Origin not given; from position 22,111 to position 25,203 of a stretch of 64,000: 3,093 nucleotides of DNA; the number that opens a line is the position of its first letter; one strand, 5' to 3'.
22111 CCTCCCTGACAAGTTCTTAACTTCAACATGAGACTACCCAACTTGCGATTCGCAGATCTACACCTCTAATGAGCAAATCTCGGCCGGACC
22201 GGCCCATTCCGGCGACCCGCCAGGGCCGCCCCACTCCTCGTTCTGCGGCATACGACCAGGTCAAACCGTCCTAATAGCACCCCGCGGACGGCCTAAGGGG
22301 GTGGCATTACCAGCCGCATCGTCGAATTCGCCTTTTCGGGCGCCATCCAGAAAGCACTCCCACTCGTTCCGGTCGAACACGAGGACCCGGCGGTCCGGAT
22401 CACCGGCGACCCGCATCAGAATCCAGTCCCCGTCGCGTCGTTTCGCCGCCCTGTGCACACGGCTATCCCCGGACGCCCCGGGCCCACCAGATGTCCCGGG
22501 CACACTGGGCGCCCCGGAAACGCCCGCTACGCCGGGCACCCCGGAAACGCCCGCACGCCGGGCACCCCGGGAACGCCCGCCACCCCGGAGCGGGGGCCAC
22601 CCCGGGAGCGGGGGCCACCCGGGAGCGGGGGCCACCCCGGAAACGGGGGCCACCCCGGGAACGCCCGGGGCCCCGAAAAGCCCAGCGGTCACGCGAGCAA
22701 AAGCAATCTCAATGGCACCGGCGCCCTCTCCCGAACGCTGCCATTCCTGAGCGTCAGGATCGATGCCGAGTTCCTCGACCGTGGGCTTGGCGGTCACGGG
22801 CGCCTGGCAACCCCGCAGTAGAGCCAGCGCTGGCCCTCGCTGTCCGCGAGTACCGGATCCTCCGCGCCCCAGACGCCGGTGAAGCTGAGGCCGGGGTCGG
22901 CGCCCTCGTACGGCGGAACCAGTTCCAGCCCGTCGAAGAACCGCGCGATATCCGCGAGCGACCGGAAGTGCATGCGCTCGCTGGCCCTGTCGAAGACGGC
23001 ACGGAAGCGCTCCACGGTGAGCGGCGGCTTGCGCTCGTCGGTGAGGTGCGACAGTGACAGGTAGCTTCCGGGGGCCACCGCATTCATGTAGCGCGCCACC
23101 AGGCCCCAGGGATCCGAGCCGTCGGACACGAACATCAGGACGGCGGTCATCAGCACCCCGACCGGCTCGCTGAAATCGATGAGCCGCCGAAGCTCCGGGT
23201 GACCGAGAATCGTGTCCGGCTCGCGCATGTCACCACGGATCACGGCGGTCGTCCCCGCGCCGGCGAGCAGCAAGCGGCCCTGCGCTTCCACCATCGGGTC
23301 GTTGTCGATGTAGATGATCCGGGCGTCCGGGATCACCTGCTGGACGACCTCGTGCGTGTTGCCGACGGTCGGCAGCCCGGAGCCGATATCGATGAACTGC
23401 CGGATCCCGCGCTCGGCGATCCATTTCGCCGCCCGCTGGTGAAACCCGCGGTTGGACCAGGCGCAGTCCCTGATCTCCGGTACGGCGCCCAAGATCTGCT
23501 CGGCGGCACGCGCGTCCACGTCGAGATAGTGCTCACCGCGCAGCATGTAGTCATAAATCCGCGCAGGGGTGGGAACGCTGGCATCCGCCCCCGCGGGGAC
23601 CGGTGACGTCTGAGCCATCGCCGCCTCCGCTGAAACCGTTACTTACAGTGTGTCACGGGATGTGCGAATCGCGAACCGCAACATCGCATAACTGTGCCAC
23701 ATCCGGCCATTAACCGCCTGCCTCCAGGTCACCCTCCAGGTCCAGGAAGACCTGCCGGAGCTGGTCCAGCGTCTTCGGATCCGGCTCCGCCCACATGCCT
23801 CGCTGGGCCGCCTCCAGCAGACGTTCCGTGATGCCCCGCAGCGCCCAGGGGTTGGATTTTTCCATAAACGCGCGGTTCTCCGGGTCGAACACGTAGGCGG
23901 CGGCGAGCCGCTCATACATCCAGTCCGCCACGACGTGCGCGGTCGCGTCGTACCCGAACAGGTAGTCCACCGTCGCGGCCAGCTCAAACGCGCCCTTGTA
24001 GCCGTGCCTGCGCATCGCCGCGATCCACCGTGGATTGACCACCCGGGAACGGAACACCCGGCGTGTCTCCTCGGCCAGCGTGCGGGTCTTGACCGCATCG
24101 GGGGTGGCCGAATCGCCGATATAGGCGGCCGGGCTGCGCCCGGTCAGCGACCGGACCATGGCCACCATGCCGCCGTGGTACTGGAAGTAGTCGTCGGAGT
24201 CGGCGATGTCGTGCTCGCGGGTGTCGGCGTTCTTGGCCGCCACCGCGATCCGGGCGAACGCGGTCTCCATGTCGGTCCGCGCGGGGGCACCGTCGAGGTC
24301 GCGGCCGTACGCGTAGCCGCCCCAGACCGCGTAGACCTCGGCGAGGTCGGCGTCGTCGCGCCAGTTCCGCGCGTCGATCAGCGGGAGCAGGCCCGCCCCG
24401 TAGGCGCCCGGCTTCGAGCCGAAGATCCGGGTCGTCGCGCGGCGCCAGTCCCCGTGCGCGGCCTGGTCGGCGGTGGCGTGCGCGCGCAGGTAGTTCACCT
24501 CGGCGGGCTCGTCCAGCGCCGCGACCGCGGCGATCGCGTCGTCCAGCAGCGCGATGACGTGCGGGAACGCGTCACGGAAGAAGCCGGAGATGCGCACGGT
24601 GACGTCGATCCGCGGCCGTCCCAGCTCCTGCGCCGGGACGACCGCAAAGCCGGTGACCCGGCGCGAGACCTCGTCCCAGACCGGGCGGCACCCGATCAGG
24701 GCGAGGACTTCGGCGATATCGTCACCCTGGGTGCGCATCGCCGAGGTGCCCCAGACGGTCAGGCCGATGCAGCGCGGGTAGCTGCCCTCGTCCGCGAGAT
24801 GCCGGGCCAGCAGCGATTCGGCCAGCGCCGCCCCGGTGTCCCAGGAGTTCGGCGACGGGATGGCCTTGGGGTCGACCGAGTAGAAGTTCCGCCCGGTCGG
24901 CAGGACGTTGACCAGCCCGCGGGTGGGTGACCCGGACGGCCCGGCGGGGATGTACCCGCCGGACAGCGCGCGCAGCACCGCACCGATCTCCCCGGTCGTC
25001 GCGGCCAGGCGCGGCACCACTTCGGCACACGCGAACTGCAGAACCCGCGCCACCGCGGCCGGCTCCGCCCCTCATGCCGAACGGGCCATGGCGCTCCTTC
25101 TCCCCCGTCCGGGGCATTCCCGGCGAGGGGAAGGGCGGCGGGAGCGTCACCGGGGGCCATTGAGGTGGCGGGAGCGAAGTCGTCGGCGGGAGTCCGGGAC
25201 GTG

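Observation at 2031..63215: GC-rich tandem-repeat blocks inserted in frame into many conserved housekeeping genes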

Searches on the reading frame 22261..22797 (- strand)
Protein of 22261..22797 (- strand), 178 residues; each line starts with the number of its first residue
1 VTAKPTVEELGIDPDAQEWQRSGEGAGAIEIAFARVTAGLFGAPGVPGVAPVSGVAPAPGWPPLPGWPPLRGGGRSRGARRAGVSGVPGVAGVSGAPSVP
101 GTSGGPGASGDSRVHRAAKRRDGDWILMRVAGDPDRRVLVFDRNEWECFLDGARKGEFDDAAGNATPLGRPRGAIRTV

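Call 20: search_protein_families(library=pfam, proteins=[window:22261-22797:-])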
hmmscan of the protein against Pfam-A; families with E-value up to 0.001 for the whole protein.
window:22261-22797:- (178 aa): 1 family
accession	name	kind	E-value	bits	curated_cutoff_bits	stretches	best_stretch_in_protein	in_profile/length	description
PF04149.17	DUF397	-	0.00022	21.8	24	1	121-154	25-55/55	Domain of unknown function (DUF397)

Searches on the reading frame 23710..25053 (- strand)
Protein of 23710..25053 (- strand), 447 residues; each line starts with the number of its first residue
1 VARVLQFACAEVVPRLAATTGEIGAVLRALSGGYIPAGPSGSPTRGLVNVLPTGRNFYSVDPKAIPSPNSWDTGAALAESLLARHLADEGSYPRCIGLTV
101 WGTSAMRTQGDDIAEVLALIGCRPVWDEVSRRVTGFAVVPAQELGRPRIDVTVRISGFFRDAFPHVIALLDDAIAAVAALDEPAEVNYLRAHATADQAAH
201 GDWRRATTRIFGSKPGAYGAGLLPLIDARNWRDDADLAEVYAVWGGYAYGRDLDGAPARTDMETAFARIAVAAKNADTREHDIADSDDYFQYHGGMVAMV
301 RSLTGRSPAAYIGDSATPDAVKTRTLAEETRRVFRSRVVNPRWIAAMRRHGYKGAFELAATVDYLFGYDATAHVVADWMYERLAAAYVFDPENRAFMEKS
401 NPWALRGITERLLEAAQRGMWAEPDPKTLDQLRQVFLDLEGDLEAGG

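Call 20: search_protein_families(library=pfam, proteins=[window:23710-25053:-])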
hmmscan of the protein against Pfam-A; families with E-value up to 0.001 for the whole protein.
window:23710-25053:- (447 aa): 1 family
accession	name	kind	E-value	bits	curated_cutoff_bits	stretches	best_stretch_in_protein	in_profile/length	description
PF02514.21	CobN-Mg_chel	-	3.4e-197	658.1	24.5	1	18-427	677-1089/1090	CobN/Magnesium Chelatase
